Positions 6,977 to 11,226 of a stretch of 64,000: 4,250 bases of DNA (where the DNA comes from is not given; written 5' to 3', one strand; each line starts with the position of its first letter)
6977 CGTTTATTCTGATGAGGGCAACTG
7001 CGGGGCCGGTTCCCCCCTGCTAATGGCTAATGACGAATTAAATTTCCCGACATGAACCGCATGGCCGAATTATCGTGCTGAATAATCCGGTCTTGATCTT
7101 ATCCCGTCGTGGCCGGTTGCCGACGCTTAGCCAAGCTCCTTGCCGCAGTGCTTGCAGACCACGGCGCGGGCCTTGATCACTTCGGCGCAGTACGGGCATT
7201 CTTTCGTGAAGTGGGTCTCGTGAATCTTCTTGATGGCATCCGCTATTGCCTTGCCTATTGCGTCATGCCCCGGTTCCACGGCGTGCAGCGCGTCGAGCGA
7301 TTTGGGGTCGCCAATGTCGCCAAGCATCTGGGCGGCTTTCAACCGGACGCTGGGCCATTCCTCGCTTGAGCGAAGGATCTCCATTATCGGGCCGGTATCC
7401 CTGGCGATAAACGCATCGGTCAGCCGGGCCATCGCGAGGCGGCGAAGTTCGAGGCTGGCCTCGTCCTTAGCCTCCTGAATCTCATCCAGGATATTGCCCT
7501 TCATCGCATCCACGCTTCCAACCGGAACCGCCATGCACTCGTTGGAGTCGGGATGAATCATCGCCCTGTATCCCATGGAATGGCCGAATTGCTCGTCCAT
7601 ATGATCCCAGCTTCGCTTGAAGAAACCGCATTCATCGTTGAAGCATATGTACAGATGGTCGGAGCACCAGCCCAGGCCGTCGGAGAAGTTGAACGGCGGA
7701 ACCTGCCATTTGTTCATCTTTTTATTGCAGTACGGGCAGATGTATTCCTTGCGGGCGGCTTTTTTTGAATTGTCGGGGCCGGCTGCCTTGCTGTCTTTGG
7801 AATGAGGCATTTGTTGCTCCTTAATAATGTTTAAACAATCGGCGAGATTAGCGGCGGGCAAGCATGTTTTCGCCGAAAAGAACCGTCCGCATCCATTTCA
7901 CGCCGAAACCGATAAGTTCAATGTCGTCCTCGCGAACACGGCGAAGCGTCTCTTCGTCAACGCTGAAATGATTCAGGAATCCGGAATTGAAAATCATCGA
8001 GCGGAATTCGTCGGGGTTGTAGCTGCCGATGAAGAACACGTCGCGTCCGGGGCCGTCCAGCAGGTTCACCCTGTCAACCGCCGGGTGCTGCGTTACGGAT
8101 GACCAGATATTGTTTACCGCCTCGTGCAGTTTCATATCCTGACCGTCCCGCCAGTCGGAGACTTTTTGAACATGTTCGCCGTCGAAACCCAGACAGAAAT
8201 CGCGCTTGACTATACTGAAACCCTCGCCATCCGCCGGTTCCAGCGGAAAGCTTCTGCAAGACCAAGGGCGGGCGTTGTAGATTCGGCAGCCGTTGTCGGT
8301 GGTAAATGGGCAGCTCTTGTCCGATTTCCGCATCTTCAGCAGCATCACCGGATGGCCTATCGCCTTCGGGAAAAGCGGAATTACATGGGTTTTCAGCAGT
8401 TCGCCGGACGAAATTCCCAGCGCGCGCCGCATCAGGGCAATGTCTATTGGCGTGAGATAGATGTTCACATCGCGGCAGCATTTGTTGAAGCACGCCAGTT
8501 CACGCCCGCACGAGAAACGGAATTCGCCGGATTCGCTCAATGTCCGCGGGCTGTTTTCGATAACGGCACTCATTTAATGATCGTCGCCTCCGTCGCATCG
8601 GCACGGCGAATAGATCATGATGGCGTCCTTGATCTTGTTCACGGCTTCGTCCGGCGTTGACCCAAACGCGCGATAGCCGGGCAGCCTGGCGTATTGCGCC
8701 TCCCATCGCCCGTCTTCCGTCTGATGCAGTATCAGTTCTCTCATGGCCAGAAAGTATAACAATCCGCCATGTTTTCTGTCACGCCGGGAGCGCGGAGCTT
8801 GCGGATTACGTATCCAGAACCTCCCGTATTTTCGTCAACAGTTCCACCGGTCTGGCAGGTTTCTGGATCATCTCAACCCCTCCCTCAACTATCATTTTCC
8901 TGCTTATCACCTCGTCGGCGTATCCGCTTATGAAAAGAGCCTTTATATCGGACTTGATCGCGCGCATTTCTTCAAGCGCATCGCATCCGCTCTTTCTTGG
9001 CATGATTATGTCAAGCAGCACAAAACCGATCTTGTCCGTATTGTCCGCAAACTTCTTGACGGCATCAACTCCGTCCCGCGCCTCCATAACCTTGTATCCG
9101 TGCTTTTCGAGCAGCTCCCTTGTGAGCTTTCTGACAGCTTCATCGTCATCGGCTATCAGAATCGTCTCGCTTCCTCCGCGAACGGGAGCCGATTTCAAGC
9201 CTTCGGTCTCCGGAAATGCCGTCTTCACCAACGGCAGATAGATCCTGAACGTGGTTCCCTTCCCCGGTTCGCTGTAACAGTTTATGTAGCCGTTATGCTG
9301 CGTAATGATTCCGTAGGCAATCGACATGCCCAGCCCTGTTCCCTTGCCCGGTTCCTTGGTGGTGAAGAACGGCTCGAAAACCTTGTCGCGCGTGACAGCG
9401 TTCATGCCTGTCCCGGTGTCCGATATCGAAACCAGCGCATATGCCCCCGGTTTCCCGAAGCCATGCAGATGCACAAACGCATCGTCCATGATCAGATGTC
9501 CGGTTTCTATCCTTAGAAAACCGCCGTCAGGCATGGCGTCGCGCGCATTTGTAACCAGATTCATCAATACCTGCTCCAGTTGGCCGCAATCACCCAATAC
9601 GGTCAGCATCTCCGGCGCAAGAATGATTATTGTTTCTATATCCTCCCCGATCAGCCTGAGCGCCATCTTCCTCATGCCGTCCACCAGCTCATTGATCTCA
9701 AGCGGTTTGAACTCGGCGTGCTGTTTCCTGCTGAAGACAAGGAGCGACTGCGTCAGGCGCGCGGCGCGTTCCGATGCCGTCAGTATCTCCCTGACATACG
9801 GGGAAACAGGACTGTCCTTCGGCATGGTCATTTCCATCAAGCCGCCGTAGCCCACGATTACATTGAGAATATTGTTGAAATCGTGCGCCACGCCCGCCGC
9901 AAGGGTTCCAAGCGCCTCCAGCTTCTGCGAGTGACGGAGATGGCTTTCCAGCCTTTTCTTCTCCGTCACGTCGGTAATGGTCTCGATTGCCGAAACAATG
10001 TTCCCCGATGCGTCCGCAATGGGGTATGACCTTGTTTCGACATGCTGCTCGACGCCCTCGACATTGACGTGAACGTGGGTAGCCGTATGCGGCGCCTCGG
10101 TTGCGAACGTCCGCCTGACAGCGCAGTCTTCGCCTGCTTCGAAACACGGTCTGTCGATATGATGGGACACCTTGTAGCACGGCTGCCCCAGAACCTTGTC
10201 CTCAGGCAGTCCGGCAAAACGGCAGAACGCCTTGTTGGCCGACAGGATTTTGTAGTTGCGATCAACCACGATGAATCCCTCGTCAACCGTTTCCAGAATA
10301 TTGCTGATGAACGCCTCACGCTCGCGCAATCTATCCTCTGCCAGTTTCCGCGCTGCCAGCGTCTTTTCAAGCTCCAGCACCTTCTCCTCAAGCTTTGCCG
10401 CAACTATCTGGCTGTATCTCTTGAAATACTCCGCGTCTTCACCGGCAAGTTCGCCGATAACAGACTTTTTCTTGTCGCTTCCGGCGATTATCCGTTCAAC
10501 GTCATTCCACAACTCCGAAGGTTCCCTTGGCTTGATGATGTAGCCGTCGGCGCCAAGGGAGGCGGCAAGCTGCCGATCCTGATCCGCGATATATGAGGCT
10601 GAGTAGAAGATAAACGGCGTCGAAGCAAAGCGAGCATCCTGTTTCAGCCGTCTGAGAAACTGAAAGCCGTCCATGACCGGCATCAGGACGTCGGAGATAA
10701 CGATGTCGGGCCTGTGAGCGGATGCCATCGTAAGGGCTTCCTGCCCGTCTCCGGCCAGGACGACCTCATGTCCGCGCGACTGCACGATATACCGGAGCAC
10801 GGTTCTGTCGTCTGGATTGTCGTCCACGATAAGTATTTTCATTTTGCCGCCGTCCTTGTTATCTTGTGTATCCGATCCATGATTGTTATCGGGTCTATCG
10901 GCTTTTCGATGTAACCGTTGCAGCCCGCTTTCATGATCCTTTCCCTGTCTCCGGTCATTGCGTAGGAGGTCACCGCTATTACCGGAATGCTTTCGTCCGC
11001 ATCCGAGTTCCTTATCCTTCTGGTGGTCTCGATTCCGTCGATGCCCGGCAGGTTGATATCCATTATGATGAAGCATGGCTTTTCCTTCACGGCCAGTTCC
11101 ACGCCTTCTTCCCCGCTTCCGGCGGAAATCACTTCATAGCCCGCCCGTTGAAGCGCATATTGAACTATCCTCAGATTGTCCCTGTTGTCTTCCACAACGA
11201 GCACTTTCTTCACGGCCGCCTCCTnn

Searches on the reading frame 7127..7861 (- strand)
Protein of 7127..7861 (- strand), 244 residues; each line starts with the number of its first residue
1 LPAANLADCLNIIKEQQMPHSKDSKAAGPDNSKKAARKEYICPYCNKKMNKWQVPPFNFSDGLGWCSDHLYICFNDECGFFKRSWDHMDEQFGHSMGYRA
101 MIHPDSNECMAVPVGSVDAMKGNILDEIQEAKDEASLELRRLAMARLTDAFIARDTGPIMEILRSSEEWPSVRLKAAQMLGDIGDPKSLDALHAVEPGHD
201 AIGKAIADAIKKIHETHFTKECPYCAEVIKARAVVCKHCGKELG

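Call 59: search_protein_families(library=pfam, proteins=[window:7127-7861:-], max_evalue=0.00001)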
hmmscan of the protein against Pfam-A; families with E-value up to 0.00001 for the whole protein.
window:7127-7861:- (244 aa): 1 family
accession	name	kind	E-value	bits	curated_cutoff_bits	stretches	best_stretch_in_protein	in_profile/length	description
PF13248.11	Zn_ribbon_3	-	2.7e-08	33.4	27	1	219-243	2-26/26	zinc-ribbon domain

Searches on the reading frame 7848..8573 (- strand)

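Call 59: search_protein_families(library=pfam, proteins=[window:7848-8573:-], max_evalue=0.00001)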
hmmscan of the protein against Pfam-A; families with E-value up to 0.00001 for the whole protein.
window:7848-8573:- (241 aa): 1 family
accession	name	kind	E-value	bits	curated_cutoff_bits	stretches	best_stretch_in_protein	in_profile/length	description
PF03692.20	CxxCxxCC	-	1.5e-08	35.6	23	1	27-112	4-72/85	Putative zinc- or iron-chelating domain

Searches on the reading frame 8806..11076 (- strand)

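Call 59: search_protein_families(library=pfam, proteins=[window:8806-11076:-], max_evalue=0.00001)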
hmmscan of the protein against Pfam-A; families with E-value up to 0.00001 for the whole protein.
window:8806-11076:- (756 aa): 8 families
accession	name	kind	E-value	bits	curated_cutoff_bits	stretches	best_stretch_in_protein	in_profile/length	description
PF00072.30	Response_reg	-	8e-48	161.7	30.2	2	81-192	1-109/111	Response regulator receiver domain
PF02518.31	HATPase_c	-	2.7e-22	79.7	26.4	1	498-616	4-109/111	Histidine kinase-, DNA gyrase B-, and HSP90-like ATPase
PF08448.16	PAS_4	-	1.2e-16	61.4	23.1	1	261-375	1-110/110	PAS fold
PF13426.13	PAS_9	-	1.7e-13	51.1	27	1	266-372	2-103/103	PAS domain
PF00989.32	PAS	-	3e-11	43.8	22.6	1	256-370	2-113/113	PAS fold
PF00512.31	HisKA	-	1.9e-09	37.9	26.9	1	389-453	2-65/66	His Kinase A (phospho-acceptor) domain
PF13188.13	PAS_8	-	1.7e-08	34.5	21.8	1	256-314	2-57/65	PAS domain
PF12860.13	PAS_7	-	8.9e-07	29.5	27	1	261-377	1-114/115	PAS fold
